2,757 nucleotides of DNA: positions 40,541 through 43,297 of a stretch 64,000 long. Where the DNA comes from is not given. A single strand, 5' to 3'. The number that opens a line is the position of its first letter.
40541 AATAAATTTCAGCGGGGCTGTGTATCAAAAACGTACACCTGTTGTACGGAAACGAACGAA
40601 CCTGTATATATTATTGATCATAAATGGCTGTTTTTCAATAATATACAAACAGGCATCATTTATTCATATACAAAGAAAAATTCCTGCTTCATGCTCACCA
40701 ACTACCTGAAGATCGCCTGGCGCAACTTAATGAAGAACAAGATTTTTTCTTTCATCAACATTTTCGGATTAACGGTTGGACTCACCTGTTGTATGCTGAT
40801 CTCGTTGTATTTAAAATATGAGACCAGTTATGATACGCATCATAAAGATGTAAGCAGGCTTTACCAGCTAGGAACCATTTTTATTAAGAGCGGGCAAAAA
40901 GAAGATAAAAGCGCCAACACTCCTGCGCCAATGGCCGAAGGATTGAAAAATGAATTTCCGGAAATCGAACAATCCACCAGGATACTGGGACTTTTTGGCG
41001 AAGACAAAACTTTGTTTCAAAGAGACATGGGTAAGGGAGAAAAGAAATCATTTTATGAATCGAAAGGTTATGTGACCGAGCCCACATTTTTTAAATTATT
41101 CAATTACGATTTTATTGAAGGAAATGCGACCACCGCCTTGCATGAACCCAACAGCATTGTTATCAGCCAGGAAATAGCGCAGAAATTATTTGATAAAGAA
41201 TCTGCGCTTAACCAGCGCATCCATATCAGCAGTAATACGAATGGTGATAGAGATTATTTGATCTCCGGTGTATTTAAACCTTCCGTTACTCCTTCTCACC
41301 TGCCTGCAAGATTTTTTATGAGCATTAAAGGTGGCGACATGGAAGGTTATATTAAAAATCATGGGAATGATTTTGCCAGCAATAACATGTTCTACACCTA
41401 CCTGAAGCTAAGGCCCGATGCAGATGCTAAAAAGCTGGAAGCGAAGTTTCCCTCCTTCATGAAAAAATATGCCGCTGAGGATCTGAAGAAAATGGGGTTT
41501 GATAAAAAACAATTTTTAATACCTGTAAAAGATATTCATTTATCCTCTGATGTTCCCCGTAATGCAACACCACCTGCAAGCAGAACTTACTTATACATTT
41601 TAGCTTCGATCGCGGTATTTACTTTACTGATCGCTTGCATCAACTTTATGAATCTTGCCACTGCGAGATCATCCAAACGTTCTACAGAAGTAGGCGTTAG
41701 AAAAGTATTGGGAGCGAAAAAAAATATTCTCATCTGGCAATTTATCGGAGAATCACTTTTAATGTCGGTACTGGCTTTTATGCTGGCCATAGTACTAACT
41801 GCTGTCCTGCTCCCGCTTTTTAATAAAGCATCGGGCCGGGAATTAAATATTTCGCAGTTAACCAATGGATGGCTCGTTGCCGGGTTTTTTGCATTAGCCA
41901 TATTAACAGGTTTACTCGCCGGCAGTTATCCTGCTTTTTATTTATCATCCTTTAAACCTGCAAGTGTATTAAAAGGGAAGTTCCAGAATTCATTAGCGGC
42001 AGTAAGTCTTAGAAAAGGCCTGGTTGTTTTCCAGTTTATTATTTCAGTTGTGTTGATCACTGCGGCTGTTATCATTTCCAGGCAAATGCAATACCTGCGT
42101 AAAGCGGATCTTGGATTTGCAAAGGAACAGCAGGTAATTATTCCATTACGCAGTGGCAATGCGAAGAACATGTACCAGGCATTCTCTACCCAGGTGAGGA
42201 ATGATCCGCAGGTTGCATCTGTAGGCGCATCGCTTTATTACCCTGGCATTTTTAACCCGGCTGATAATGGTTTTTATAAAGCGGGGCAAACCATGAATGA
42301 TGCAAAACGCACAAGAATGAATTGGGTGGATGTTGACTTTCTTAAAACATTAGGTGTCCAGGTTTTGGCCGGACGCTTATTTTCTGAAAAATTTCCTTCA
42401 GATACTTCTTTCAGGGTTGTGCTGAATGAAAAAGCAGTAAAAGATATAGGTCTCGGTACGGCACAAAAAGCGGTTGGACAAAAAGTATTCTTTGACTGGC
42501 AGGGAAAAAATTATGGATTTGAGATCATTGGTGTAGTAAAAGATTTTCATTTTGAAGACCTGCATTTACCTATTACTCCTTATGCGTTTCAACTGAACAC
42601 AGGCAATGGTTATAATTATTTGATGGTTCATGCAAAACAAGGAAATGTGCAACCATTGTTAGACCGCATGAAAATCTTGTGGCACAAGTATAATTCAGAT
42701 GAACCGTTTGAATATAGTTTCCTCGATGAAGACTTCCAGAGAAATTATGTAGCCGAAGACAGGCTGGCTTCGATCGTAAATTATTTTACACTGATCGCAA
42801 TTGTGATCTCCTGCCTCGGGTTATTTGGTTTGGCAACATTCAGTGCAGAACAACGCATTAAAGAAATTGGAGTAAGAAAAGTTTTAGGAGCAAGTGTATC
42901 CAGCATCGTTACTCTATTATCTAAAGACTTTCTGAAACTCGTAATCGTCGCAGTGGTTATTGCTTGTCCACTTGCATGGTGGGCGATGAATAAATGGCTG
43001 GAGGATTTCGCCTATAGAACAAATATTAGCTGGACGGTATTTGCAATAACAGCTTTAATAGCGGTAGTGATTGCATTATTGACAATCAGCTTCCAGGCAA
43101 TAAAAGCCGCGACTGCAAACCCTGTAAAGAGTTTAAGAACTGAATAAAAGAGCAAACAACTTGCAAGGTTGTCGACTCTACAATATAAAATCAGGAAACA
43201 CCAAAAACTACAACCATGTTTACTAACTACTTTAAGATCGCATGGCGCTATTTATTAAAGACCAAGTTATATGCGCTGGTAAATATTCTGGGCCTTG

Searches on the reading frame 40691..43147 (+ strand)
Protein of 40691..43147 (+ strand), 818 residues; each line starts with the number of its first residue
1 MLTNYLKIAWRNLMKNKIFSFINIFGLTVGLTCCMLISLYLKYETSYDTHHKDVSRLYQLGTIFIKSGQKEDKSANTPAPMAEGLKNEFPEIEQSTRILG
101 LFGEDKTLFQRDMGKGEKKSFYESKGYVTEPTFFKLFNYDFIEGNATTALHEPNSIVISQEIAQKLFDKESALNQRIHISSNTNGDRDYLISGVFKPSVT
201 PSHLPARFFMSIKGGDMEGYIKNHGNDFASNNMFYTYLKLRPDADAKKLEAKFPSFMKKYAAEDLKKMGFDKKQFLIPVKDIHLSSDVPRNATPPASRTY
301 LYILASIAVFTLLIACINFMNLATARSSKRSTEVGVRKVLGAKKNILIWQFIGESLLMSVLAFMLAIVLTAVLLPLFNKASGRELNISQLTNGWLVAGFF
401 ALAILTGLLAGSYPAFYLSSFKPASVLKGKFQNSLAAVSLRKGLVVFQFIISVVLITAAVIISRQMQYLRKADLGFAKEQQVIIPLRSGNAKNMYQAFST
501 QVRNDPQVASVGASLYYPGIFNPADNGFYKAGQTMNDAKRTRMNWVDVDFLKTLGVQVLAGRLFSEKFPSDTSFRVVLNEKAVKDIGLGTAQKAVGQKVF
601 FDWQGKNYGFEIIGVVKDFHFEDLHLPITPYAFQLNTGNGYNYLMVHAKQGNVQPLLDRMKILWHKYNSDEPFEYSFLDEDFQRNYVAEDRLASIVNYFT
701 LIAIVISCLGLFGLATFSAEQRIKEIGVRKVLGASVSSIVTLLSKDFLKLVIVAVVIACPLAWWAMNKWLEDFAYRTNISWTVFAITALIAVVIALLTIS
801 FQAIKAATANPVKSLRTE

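Call 9: search_protein_families(library=pfam, proteins=[window:40691-43147:+])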
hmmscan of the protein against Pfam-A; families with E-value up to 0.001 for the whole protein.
window:40691-43147:+ (818 aa): 2 families
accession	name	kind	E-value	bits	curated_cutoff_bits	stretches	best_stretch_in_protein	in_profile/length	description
PF12704.14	MacB_PCD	-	6e-33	115.3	27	2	20-252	1-203/207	MacB-like periplasmic core domain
PF02687.27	FtsX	-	7.8e-27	94.2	25.5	2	306-421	2-118/120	FtsX-like permease C-terminal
